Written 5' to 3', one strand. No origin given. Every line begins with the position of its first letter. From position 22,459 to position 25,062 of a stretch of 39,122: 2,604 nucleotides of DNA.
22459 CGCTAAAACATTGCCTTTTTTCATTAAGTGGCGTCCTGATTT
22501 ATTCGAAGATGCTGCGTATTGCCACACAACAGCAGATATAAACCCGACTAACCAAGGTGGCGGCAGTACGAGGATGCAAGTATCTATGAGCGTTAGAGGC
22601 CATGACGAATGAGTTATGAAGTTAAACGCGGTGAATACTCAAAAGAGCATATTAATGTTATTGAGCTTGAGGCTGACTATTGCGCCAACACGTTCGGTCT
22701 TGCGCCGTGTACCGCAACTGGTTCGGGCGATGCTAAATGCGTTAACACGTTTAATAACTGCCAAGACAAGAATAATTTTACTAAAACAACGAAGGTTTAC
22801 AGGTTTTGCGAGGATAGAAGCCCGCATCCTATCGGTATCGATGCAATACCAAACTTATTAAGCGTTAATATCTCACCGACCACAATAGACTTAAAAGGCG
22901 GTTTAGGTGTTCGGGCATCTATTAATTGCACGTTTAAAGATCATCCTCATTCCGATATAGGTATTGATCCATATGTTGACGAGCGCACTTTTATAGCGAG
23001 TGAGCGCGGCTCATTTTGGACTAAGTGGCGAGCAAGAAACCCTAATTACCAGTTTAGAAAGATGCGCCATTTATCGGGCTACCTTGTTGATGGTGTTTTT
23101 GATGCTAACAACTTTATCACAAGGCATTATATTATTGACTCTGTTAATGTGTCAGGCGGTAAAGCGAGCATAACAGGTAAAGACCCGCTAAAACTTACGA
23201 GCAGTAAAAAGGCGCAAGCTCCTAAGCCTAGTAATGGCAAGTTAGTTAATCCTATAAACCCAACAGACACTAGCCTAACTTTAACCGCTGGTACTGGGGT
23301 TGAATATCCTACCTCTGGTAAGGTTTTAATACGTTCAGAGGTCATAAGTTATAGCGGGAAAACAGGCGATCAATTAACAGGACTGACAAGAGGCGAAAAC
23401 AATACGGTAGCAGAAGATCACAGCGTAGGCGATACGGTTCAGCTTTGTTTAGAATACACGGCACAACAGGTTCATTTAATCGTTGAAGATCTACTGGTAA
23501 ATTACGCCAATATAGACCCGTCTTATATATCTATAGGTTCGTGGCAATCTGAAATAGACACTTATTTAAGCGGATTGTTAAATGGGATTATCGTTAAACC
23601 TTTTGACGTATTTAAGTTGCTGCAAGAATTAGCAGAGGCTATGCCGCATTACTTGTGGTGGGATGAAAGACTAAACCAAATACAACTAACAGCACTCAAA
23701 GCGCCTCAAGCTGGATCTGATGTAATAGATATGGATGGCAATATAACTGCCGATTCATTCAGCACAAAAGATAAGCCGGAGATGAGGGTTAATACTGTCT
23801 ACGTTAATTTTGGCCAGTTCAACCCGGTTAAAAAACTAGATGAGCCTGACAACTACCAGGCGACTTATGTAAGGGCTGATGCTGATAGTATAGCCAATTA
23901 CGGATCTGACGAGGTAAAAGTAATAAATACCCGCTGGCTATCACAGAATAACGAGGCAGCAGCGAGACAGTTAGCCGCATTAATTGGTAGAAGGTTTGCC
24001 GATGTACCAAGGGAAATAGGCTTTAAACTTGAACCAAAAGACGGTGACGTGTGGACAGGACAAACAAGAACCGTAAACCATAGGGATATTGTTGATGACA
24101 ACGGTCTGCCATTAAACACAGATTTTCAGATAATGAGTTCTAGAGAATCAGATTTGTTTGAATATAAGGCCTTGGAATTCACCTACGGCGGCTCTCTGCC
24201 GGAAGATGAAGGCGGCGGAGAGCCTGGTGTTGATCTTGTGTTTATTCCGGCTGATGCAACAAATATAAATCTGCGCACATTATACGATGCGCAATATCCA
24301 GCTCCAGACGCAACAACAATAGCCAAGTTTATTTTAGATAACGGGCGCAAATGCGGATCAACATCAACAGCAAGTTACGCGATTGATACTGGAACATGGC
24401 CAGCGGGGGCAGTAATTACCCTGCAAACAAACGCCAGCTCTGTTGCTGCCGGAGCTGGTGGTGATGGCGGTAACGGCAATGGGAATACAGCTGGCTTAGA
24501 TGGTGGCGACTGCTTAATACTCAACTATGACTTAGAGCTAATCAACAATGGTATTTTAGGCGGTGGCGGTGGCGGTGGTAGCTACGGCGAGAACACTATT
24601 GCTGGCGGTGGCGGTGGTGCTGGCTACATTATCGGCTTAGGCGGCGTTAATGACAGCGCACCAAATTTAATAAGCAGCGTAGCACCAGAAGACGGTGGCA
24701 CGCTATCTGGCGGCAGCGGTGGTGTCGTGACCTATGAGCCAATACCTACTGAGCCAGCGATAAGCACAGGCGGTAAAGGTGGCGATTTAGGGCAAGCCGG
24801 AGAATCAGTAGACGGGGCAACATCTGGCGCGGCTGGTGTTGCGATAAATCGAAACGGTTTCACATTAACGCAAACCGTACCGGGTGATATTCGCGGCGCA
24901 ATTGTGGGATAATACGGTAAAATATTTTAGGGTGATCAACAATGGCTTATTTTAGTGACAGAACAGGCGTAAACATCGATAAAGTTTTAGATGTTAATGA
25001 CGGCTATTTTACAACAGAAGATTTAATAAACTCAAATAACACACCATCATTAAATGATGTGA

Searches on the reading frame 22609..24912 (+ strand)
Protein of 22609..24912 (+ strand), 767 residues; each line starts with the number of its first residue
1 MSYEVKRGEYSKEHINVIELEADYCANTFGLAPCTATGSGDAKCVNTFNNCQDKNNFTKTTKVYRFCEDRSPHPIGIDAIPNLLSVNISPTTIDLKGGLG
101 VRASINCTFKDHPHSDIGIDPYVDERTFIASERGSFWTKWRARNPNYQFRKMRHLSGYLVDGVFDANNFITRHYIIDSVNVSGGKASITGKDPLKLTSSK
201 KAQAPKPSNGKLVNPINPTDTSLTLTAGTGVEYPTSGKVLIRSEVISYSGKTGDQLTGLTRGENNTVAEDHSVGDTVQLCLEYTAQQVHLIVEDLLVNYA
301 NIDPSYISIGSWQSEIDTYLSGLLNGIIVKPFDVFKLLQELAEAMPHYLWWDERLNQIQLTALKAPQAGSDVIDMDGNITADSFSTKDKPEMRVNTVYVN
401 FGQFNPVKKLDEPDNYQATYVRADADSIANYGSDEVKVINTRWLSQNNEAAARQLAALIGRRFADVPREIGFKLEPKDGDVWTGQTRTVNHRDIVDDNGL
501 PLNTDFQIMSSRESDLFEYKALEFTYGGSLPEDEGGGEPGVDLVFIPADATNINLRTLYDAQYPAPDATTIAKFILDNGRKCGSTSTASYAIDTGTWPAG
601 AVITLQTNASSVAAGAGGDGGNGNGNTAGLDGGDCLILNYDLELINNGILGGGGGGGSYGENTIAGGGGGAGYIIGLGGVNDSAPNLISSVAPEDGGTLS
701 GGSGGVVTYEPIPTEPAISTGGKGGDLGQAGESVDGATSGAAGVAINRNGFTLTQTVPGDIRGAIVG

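Call 111: search_dna_similar(query=window:22609-24912:+, collection=phages, mode=protein, max_rows=12)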
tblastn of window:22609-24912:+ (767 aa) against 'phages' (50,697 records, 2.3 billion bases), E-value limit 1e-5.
Records with a match: 29; places in all: 29; records where one place covers at least 80% of the query: 0.
Best place of each record, by identity: <60% 29.
By first word of the organism name: Pseudoalteromonas 16; Microcystis 3; Idiomarinaceae 2; Alteromonas 2; Marinomonas 2; Oceanospirillum 1; Pseudanabaena 1; Caudoviricetes 1; Vibrio 1.
By host as written in the record: Pseudoalteromonas sp. str. H105 4; Idiomarinaceae bacterium N2-2 2; Pseudoalteromonas sp. Bq0 2; - 2; Microcystis aeruginosa 2; Marinomonas sp. IMCC12026 2; Pseudoalteromonas sp. H105 2; Pseudoalteromonas atlantica 2; and 11 more.
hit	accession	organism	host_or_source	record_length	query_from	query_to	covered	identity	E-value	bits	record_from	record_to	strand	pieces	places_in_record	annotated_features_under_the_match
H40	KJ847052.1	Idiomarinaceae phage 1N2-2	Idiomarinaceae bacterium N2-2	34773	10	605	78%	45.8%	2e-174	561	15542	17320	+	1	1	putative tail fiber adhesion protein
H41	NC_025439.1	Idiomarinaceae phage 1N2-2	Idiomarinaceae bacterium N2-2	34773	10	605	78%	45.8%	2e-174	561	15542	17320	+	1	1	tail fiber protein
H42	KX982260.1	Alteromonas phage PB15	Alteromonas gracilis 9a2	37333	1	598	78%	40.9%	1e-128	429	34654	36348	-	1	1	PE family protein | hypothetical protein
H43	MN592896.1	Alteromonas phage XX1924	Alteromonas litorea TF-22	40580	1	598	78%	37.7%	7e-106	362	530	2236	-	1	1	hypothetical protein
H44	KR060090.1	Pseudoalteromonas phage Pq0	Pseudoalteromonas sp. Bq0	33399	64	598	70%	41.7%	2e-115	390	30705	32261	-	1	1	PE family protein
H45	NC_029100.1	Pseudoalteromonas phage Pq0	Pseudoalteromonas sp. Bq0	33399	64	598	70%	41.7%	2e-115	390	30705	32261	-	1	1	tail fiber protein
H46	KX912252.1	Pseudoalteromonas phage PHS3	Pseudoalteromonas marina DSM 17587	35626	57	598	71%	40.4%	5e-105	360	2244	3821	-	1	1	PE-PGRS family protein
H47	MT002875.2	Pseudoalteromonas phage AL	Pseudoalteromonas marina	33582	64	598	70%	40.6%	2e-104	358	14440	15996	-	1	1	putative tail fiber adhesion protein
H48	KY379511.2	Pseudoalteromonas phage PHS21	Pseudoalteromonas marina mano4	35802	58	598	71%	40.1%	2e-111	379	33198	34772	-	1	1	PE family protein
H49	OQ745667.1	Pseudoalteromonas phage PS_L5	Pseudoalteromonas marina Mano4(T)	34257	64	598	70%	40.4%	5e-105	360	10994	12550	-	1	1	PE-PGRS family protein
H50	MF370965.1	Pseudoalteromonas phage SL25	Pseudoalteromonas sp.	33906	64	598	70%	40.4%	8e-105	359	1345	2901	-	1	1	PE family protein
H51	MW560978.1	Oceanospirillum phage vB_OliS_GJ44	-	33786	12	526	67%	37.8%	4e-92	322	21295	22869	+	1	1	tail fiber adhesion protein | discoidin domain-containing protein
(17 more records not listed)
